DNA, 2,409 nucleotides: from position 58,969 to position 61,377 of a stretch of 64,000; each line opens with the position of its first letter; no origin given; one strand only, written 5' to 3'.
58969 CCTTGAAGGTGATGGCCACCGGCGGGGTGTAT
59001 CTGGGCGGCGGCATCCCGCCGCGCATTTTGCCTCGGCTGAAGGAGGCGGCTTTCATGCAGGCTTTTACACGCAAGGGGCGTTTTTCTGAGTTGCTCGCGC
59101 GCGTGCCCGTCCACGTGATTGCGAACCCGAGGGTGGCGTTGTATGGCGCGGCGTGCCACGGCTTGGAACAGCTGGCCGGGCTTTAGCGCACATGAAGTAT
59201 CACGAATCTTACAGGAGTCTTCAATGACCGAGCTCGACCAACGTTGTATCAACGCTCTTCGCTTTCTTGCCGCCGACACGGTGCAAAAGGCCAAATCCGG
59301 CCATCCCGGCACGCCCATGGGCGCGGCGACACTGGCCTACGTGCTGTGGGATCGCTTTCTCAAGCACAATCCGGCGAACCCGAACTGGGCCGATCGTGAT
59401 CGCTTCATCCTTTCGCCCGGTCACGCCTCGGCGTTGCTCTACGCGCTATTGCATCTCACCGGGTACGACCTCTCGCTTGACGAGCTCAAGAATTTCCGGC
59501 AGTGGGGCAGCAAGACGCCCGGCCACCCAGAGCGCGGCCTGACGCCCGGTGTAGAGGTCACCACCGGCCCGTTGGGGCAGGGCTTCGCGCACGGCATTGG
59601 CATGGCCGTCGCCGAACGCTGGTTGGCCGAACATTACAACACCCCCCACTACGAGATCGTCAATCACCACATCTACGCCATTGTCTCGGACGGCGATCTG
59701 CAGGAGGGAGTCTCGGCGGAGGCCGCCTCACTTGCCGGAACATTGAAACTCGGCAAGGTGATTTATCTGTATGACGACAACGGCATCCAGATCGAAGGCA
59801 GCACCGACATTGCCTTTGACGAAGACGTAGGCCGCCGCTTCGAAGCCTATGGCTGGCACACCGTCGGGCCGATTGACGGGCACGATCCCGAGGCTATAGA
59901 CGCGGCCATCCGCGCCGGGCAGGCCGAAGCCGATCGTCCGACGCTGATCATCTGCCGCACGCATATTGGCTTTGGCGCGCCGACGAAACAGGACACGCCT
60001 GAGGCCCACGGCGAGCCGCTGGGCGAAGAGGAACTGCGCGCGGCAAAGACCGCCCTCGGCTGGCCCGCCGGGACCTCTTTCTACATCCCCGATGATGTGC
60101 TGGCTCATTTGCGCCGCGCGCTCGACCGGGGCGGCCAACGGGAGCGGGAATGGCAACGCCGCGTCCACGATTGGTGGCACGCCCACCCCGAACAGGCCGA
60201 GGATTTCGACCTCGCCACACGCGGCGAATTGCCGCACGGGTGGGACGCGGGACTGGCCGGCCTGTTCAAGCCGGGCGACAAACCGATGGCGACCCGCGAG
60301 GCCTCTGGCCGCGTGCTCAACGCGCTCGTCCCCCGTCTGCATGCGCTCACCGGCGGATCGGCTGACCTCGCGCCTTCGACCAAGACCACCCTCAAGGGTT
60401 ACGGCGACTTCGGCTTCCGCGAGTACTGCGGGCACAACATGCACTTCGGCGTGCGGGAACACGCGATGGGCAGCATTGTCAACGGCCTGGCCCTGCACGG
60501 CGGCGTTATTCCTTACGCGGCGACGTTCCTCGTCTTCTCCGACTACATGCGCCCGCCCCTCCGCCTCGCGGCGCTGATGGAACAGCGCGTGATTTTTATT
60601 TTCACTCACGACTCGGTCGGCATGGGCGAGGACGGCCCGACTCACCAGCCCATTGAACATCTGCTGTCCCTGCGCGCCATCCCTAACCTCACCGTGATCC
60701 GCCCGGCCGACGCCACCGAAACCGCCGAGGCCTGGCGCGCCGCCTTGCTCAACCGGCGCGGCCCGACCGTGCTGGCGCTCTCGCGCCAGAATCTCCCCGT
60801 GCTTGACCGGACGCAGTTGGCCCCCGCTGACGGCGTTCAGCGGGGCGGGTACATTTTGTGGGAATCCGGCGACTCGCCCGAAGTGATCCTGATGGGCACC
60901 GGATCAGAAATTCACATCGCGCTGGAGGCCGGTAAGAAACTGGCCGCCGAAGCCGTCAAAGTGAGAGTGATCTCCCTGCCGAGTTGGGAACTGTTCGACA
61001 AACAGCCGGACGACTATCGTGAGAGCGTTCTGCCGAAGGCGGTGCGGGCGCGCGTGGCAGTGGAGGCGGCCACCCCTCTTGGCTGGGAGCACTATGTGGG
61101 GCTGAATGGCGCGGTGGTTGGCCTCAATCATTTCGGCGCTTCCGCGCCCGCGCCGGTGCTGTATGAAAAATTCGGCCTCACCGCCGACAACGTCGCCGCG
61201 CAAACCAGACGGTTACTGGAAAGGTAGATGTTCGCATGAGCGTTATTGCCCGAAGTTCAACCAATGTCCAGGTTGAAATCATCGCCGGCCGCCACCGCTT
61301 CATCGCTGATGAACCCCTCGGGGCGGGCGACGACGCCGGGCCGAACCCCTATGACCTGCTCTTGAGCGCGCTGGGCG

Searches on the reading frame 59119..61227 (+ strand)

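Call 53: search_protein_families(library=pfam, proteins=[window:59119-61227:+], max_evalue=0.0001)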
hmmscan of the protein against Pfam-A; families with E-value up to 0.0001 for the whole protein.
window:59119-61227:+ (702 aa): 5 families
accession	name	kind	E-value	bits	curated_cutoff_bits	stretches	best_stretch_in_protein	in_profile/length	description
PF00456.26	Transketolase_N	-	9.7e-143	475.6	22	1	40-372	2-334/334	Transketolase, thiamine diphosphate binding domain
PF02779.29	Transket_pyr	-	5.4e-54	182.9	27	1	389-560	2-173/174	Transketolase, pyrimidine binding domain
PF22613.1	Transketolase_C_1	-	2.3e-41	141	27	1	576-688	1-113/113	Transketolase-like TK C-terminal domain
PF02780.25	Transketolase_C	-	2.8e-13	50.3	25.9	1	586-692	9-124/124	Transketolase, C-terminal domain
PF13292.11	DXP_synthase_N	-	1.7e-05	24.7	21.2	0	239-279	233-272/274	1-deoxy-D-xylulose-5-phosphate synthase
